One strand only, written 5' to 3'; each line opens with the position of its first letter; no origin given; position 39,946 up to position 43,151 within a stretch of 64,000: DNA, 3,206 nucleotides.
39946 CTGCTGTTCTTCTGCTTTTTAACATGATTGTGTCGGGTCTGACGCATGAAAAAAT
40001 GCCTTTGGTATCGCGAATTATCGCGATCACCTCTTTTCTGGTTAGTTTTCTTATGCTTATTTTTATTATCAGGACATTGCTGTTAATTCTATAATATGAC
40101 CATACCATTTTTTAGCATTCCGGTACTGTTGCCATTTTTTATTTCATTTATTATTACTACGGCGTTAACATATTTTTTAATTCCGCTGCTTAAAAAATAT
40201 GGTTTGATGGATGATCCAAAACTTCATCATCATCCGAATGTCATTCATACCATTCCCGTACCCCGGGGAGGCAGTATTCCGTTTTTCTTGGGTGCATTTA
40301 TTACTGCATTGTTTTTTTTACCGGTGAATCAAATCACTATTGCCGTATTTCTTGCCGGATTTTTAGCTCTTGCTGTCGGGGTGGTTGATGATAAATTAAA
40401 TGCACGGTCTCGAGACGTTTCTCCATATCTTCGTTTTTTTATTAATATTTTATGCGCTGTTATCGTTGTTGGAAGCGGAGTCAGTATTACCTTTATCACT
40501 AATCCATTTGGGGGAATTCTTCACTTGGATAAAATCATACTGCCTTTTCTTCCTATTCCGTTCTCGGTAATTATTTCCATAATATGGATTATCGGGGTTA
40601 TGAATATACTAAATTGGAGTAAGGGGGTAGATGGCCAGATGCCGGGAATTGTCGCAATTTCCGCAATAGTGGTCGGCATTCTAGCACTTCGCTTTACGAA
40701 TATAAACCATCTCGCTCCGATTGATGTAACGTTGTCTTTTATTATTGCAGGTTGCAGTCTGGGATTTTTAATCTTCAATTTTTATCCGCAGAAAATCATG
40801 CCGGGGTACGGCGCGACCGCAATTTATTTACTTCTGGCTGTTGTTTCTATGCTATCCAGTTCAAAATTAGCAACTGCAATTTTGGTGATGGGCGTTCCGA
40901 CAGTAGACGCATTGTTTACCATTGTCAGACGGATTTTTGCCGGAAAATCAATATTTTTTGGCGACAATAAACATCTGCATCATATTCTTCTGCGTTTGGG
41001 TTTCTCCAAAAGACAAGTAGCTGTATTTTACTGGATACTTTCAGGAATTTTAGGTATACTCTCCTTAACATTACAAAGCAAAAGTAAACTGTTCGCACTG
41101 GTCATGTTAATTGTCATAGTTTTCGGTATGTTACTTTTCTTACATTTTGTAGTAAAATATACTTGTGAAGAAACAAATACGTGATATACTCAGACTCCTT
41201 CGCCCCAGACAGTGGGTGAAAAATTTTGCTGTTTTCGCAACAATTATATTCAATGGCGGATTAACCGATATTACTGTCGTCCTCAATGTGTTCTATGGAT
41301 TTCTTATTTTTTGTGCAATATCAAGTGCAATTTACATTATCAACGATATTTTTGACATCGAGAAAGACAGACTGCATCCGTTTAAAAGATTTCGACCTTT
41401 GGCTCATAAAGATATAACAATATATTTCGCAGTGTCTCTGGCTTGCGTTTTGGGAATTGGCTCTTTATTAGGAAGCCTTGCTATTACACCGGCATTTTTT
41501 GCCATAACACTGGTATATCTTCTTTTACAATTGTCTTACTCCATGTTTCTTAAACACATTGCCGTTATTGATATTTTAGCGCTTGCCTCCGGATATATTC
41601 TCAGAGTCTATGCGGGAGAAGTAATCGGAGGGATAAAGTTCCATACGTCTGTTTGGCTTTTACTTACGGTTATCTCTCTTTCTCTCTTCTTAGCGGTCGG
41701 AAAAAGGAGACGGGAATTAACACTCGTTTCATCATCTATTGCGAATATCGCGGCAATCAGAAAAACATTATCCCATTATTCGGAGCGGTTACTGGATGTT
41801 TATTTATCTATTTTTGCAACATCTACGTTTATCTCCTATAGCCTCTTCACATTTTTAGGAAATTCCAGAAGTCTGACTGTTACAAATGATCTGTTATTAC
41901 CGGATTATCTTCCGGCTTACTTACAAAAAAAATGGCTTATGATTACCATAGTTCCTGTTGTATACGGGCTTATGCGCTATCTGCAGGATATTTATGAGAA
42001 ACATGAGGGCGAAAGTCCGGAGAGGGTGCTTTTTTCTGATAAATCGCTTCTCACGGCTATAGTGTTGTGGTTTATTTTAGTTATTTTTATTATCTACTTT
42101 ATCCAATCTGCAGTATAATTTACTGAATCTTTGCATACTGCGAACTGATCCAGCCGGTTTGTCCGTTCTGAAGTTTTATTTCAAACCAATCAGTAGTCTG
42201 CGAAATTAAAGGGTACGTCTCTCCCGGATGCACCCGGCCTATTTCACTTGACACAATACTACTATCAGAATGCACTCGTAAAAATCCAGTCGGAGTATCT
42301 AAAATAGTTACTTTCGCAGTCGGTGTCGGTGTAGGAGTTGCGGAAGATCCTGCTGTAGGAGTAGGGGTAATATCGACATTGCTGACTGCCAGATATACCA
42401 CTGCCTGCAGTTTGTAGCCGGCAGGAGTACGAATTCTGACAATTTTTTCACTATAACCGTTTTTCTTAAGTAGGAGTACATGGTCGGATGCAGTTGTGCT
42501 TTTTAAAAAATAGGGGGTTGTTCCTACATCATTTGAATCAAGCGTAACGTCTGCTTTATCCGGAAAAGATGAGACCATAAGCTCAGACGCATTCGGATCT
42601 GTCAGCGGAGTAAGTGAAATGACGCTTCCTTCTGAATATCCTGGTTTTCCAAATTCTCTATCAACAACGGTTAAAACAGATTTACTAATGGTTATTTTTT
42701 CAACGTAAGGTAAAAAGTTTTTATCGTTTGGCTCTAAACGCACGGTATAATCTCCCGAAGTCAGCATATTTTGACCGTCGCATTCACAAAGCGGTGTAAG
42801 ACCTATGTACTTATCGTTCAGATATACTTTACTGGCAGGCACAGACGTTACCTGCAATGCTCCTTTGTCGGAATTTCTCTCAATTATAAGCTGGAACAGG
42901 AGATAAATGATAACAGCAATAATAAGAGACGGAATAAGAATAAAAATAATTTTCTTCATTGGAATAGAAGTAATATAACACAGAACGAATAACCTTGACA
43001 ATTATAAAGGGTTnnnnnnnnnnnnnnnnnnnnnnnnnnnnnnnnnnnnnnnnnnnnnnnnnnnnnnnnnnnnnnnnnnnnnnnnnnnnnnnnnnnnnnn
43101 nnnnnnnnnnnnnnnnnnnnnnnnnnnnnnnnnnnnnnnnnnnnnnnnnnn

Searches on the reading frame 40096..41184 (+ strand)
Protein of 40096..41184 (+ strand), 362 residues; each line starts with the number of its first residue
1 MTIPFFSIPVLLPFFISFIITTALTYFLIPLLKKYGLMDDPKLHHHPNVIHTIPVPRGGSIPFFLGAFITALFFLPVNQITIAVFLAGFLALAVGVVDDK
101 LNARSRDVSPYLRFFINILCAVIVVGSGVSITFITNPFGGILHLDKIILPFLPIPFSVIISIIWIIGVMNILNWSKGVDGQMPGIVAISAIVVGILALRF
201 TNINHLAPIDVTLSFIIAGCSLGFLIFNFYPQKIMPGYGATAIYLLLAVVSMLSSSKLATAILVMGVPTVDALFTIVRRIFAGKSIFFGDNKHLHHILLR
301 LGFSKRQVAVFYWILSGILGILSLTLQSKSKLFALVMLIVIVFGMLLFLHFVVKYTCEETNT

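Call 24: search_protein_families(library=pfam, proteins=[window:40096-41184:+], max_evalue=0.0001)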
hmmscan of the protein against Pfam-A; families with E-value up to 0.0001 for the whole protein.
window:40096-41184:+ (362 aa): 1 family
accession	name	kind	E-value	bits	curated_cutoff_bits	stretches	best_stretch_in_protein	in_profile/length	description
PF00953.26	Glycos_transf_4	-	1.2e-19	71.3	27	1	82-254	2-159/160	Glycosyl transferase family 4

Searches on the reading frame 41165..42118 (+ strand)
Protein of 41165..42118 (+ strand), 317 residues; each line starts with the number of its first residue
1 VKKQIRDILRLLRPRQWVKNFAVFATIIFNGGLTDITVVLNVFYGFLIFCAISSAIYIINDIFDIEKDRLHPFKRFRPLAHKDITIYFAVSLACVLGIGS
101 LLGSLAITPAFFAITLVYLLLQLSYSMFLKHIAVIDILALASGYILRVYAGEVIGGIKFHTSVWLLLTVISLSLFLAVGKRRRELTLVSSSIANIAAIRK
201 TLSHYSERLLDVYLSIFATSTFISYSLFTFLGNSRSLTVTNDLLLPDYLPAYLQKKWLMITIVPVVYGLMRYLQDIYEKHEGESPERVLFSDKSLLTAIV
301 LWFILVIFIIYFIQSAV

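Call 24: search_protein_families(library=pfam, proteins=[window:41165-42118:+], max_evalue=0.0001)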
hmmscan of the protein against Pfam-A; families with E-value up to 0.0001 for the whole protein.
window:41165-42118:+ (317 aa): 1 family
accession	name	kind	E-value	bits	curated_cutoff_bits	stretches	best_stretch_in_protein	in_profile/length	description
PF01040.23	UbiA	-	4e-17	62.8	34.2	1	31-173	14-153/250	UbiA prenyltransferase family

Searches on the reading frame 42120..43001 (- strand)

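Call 24: search_protein_families(library=pfam, proteins=[window:42120-43001:-], max_evalue=0.0001)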
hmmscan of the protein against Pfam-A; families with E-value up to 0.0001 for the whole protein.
window:42120-43001:- (293 aa): 2 families
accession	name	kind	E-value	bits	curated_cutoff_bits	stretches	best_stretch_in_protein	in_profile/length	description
PF08308.17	PEGA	-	1.6e-13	50.8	20.8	1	139-186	2-51/71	PEGA domain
PF08239.17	SH3_3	-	4.8e-09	36.7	27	1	240-289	2-52/54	Bacterial SH3 domain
